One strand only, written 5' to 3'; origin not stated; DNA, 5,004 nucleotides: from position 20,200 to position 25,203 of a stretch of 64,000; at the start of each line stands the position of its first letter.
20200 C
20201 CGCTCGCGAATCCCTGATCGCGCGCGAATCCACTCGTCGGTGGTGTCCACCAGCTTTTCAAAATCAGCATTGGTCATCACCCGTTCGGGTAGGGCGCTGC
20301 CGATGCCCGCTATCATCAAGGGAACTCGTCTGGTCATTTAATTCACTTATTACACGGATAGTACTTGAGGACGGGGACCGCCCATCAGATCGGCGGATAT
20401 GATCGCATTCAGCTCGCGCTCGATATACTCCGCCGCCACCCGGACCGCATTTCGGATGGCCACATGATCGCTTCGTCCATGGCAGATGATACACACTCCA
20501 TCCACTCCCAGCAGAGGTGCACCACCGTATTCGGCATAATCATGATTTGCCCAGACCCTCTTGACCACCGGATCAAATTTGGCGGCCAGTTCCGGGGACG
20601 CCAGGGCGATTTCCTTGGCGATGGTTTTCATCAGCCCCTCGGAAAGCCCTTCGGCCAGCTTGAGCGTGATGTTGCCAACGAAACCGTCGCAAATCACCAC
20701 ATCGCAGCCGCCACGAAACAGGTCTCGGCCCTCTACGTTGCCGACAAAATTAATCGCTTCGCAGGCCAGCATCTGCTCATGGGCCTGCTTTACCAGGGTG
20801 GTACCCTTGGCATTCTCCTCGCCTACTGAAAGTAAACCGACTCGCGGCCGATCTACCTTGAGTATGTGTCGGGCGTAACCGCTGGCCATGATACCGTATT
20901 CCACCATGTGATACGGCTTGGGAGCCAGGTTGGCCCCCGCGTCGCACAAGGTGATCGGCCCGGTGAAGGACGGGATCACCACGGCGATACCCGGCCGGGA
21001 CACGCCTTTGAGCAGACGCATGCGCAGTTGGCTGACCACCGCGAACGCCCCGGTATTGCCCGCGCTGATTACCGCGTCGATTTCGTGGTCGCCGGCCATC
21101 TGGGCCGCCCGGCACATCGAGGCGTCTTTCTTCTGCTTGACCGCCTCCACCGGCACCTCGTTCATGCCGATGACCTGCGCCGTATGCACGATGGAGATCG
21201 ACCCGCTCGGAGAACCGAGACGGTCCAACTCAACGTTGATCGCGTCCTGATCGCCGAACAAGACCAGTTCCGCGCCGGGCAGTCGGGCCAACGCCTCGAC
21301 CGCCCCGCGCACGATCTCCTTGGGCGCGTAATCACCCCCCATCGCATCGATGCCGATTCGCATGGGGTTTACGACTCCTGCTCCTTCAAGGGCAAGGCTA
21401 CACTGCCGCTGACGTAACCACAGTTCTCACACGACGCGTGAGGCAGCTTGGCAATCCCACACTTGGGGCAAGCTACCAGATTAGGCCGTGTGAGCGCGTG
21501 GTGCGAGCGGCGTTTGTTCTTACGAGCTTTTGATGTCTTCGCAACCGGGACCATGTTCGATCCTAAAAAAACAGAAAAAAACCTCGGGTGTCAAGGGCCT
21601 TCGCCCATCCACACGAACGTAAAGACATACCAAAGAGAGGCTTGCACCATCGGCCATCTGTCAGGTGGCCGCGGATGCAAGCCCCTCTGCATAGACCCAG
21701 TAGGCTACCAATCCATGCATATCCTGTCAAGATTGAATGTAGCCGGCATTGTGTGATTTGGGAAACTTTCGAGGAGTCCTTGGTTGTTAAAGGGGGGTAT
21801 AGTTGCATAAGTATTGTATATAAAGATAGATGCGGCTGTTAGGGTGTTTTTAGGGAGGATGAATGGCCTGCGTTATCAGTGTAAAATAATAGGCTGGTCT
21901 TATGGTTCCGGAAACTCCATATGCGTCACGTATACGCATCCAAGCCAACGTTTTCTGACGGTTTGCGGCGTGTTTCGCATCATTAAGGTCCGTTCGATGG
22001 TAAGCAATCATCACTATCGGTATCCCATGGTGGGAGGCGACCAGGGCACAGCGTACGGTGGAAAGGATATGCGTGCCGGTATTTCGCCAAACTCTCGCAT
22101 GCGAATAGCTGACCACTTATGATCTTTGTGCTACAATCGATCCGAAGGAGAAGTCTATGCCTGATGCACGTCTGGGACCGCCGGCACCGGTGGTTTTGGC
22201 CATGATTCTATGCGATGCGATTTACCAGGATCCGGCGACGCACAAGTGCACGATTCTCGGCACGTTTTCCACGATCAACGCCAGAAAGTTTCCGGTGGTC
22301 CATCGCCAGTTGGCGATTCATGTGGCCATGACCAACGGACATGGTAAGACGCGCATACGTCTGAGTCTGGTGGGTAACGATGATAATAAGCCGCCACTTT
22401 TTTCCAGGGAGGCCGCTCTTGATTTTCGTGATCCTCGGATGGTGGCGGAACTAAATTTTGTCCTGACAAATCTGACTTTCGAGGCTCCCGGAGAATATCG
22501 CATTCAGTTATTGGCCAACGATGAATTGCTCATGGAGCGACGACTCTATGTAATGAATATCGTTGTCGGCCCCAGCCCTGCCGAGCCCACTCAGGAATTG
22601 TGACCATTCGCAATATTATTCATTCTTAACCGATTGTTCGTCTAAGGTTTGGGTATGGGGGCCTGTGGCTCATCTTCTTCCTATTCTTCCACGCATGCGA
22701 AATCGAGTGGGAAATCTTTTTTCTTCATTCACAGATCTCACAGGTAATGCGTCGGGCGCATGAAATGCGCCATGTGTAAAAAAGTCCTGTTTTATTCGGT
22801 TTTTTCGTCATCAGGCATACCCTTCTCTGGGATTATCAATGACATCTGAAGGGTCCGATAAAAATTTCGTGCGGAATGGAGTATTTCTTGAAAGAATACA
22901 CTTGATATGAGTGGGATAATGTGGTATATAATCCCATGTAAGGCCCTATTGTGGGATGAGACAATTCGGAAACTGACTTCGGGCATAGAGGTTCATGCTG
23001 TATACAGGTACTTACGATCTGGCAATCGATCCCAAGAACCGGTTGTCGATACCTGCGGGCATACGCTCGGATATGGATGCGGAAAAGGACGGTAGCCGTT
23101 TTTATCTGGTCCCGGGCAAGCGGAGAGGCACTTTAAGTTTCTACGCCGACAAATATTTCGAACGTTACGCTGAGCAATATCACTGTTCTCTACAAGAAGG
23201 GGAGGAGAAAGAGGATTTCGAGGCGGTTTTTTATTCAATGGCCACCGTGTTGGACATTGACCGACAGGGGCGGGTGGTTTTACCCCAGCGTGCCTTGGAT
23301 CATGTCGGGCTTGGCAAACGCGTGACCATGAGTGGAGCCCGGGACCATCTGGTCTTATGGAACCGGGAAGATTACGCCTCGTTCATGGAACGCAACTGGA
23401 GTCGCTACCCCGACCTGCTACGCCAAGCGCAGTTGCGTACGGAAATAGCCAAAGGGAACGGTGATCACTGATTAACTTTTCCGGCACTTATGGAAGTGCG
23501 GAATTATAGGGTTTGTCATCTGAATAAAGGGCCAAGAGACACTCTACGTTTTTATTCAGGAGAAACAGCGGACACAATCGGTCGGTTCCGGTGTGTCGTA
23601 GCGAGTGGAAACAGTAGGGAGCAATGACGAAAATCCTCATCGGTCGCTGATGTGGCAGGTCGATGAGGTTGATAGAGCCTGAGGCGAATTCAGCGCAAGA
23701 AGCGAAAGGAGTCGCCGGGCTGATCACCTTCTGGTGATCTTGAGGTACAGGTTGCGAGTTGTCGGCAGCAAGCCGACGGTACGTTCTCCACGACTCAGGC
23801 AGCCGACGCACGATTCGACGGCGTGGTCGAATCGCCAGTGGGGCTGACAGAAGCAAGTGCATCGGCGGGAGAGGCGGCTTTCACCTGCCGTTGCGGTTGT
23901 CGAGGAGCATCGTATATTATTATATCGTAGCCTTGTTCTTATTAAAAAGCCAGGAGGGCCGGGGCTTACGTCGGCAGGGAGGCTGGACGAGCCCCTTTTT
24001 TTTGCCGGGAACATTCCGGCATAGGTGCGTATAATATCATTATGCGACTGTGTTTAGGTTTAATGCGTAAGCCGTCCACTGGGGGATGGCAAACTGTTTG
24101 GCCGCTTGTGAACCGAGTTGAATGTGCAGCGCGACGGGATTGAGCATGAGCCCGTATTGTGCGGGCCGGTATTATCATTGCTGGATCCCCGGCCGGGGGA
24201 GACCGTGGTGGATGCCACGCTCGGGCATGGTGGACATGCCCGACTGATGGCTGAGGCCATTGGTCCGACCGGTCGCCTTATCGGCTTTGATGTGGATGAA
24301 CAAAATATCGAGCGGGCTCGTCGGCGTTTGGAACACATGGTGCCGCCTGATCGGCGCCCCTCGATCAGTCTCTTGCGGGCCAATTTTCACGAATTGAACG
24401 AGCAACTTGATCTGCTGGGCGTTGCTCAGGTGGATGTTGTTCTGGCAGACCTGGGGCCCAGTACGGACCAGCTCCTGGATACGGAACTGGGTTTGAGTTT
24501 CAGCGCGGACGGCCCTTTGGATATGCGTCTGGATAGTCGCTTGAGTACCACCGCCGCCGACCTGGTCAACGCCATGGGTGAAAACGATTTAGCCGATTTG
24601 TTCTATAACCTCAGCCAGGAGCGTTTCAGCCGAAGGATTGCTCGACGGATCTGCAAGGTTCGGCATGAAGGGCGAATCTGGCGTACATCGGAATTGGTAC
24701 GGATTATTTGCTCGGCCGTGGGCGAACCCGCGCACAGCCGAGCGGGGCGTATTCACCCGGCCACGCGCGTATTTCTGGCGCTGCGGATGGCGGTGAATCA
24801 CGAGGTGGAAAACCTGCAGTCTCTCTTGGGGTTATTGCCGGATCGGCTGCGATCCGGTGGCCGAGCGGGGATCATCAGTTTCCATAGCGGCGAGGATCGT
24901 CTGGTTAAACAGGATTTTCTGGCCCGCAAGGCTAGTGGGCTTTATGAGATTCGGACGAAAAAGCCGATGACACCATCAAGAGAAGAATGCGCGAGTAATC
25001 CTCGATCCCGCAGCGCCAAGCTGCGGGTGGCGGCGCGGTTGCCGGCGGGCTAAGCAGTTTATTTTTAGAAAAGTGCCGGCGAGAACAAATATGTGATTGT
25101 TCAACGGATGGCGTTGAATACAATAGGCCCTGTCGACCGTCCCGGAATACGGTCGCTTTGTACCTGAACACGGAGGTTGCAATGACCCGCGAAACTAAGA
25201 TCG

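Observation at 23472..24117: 646-bp structured, ORF-free spacer with a strong intrinsic terminator between mraZ and rsmH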

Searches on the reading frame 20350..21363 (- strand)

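Call 96: search_protein_families(library=pfam, proteins=[window:20350-21363:-], max_evalue=0.00001)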
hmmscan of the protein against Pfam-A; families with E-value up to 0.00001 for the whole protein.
window:20350-21363:- (337 aa): 1 family
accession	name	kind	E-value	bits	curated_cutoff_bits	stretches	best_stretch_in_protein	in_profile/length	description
PF02504.20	FA_synthesis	-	2.8e-96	322.9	29.1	1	1-318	1-321/324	Fatty acid synthesis protein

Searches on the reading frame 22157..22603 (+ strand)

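Call 5: search_protein_families(library=pfam, proteins=[window:22157-22603:+], max_evalue=0.01)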
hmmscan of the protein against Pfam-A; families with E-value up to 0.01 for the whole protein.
window:22157-22603:+ (148 aa): 1 family
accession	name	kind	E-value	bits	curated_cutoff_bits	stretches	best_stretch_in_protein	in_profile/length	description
PF22091.2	DUF6941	-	2.2e-23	83.4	27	1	15-132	2-124/125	Family of unknown function (DUF6941)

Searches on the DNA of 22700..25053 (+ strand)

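Call 4: search_rna_families(source=window, start=22700, end=24400, threshold=evalue, max_evalue=10, show_alignments=3)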
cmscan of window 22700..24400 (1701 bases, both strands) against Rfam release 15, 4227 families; matches with E-value up to 10: 2.
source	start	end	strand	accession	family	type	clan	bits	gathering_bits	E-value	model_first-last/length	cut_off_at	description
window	23439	23502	+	RF02948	cow-rumen-4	Gene; sRNA;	-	18.3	48.5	8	1-64/64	no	cow-rumen-4 RNA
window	23952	24005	+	RF00489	ctRNA_p42d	Gene; antisense;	-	16.6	50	3.3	1-46/46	no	ctRNA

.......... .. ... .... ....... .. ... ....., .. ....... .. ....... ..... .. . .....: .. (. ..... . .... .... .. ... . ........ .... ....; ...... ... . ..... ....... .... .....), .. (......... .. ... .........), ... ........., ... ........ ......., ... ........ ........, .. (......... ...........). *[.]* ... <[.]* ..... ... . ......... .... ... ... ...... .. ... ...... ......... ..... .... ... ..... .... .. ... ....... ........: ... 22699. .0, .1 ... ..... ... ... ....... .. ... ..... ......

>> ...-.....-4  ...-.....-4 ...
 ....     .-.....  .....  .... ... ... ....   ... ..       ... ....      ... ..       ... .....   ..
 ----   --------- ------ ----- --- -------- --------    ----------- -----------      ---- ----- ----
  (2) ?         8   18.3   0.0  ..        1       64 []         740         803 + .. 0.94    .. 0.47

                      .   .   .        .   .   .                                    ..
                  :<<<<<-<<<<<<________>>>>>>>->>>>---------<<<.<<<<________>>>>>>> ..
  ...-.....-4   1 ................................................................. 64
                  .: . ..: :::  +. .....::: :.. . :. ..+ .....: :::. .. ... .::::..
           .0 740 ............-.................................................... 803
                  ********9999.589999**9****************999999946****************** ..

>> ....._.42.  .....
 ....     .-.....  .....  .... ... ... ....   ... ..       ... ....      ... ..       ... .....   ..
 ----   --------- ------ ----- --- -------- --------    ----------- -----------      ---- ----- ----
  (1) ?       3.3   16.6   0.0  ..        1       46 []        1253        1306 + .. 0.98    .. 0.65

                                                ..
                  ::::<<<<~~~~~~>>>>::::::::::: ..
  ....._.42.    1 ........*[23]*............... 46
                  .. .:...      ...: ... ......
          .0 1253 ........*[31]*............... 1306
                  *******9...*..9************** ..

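Call 58: build_rna_model(alignment_id=A7)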
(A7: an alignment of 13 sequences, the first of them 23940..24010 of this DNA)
Model R1 built from alignment A7 (13 sequences, 82 columns); structure: RNAalifold consensus.
model positions 71; base pairs 10; branch points 0; effective number of sequences 13; information 0.734 bits per position. Calibrated on 0.2 Mb of random sequence (short: E-values are rough).
structure used (alignment columns):
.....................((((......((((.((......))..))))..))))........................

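Call 59: search_with_rna_model(model_id=R1, sources=[window, L001, L002, L003, L004, L005, L006, L007, L008, L009, L010, L011, L012, L013, L014, L015, L016, L017, L018, L019, L020, L021, L022, L023, L024, L025, L026, L027, L028, L029, L030, L031, L032, L033, L034, L036, L038, L039, L040, L041, L084, L085, L086], max_evalue=1)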
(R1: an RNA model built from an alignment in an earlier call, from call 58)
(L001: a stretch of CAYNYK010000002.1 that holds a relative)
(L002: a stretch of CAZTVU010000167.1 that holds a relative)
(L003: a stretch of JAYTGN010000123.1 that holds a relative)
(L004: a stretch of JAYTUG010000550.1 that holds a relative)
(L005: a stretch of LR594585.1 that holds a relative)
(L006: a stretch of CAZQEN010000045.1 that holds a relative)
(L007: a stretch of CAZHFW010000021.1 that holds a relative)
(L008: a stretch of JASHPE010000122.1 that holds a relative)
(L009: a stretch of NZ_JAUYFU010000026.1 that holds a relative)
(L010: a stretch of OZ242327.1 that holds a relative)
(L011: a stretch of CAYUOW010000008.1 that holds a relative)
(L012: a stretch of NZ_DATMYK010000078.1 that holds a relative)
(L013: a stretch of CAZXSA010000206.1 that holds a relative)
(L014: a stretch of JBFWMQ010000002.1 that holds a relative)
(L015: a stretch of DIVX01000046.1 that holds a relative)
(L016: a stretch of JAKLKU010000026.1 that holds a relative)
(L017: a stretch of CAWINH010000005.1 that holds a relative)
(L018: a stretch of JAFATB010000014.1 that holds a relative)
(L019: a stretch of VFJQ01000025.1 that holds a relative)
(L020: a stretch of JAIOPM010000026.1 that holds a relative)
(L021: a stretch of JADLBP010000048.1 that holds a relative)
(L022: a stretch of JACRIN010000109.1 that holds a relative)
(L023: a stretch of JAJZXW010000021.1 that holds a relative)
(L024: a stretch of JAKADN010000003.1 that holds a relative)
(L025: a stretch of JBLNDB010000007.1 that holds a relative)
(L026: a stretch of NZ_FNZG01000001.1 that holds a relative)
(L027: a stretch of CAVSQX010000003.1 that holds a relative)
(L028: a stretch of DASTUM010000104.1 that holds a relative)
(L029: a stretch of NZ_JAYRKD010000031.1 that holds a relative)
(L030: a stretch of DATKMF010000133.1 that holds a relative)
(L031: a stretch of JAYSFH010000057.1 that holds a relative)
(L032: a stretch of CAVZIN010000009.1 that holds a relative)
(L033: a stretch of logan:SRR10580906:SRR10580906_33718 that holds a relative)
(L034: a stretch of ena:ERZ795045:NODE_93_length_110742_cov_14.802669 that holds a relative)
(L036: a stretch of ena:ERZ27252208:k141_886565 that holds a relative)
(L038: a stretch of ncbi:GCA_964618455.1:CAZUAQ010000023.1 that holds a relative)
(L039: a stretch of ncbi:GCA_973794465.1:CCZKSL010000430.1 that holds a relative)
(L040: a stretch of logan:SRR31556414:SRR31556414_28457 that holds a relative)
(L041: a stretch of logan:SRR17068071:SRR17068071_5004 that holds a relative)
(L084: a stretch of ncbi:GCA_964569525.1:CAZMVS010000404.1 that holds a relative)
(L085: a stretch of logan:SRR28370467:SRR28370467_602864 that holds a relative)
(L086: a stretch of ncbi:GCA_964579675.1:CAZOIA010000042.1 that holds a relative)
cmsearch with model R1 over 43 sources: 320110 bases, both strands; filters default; matches with E-value up to 1: 13.
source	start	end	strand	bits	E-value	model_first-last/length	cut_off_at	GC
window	23940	24010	+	75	5.2e-20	1-71/71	no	0.59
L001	2760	2830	+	73.7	1.3e-19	1-71/71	no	0.58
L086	3012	3082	+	69.5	2.5e-18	1-71/71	no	0.72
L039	1065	1135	+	67.1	1.3e-17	1-71/71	no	0.68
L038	3646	3716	+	67.1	1.3e-17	1-71/71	no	0.63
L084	2966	3036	+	62.4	3.5e-16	1-71/71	no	0.58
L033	2012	2081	+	59.6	2.6e-15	1-71/71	no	0.67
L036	3428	3498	+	57.5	1.2e-14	1-71/71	no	0.65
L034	3349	3421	+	57.2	1.3e-14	1-71/71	no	0.67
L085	1367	1438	+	57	1.5e-14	1-71/71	no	0.65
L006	2623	2692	+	54.4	1e-13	1-71/71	no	0.67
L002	2842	2912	+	47.3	1.5e-11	1-71/71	no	0.55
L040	3451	3521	+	44.4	1.1e-10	1-71/71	no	0.61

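Call 63: search_with_rna_model(model_id=R1, sources=[window, L001, L084, L085, L087, L033, L086, L034, L036, L088, L006, L038, L039, L040, L002], max_evalue=0.01, make_alignment=true)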
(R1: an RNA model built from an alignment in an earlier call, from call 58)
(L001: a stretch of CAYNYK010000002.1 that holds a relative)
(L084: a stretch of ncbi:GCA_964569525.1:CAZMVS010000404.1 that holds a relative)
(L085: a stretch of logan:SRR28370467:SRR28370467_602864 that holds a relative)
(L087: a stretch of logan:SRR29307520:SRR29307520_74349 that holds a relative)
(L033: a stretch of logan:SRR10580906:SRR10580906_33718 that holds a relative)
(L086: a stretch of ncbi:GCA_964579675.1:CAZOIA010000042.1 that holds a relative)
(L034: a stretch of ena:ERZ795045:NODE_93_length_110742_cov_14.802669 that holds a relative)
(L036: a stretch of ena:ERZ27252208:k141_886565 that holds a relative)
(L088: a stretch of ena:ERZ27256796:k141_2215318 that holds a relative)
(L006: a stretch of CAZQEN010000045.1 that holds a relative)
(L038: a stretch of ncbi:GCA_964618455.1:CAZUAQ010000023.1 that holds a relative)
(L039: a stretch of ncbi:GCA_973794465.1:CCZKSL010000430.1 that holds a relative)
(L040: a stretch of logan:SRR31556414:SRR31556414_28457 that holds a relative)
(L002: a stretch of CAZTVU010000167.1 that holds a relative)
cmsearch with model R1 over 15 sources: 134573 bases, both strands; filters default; matches with E-value up to 0.01: 15.
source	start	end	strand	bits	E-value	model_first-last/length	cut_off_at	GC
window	23940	24010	+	75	2.2e-20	1-71/71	no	0.59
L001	2760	2830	+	73.7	5.5e-20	1-71/71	no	0.58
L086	3012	3082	+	69.5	1.1e-18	1-71/71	no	0.72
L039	1065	1135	+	67.1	5.4e-18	1-71/71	no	0.68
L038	3646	3716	+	67.1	5.7e-18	1-71/71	no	0.63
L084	2966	3036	+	62.4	1.5e-16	1-71/71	no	0.58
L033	2012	2081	+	59.6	1.1e-15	1-71/71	no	0.67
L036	3428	3498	+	57.5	4.8e-15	1-71/71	no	0.65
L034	3349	3421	+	57.2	5.6e-15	1-71/71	no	0.67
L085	1367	1438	+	57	6.5e-15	1-71/71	no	0.65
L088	3087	3156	+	54.7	3.4e-14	1-71/71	no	0.63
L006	2623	2692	+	54.4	4.2e-14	1-71/71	no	0.67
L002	2842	2912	+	47.3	6.1e-12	1-71/71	no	0.55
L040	3451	3521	+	44.4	4.7e-11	1-71/71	no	0.61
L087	2984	3053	+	38.8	2.4e-09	1-71/71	no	0.57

Alignment A9: 15 matches aligned to the model, 74 columns, each read 5' to 3' on its own strand. Consensus structure (alignment columns), stored with it:
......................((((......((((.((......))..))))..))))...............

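Call 94: search_rna_families(sources=[L001, L006, L033, L034, L036, L038, L039, L040, L002, L084, L085, L086, L087, L088], threshold=gathering)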
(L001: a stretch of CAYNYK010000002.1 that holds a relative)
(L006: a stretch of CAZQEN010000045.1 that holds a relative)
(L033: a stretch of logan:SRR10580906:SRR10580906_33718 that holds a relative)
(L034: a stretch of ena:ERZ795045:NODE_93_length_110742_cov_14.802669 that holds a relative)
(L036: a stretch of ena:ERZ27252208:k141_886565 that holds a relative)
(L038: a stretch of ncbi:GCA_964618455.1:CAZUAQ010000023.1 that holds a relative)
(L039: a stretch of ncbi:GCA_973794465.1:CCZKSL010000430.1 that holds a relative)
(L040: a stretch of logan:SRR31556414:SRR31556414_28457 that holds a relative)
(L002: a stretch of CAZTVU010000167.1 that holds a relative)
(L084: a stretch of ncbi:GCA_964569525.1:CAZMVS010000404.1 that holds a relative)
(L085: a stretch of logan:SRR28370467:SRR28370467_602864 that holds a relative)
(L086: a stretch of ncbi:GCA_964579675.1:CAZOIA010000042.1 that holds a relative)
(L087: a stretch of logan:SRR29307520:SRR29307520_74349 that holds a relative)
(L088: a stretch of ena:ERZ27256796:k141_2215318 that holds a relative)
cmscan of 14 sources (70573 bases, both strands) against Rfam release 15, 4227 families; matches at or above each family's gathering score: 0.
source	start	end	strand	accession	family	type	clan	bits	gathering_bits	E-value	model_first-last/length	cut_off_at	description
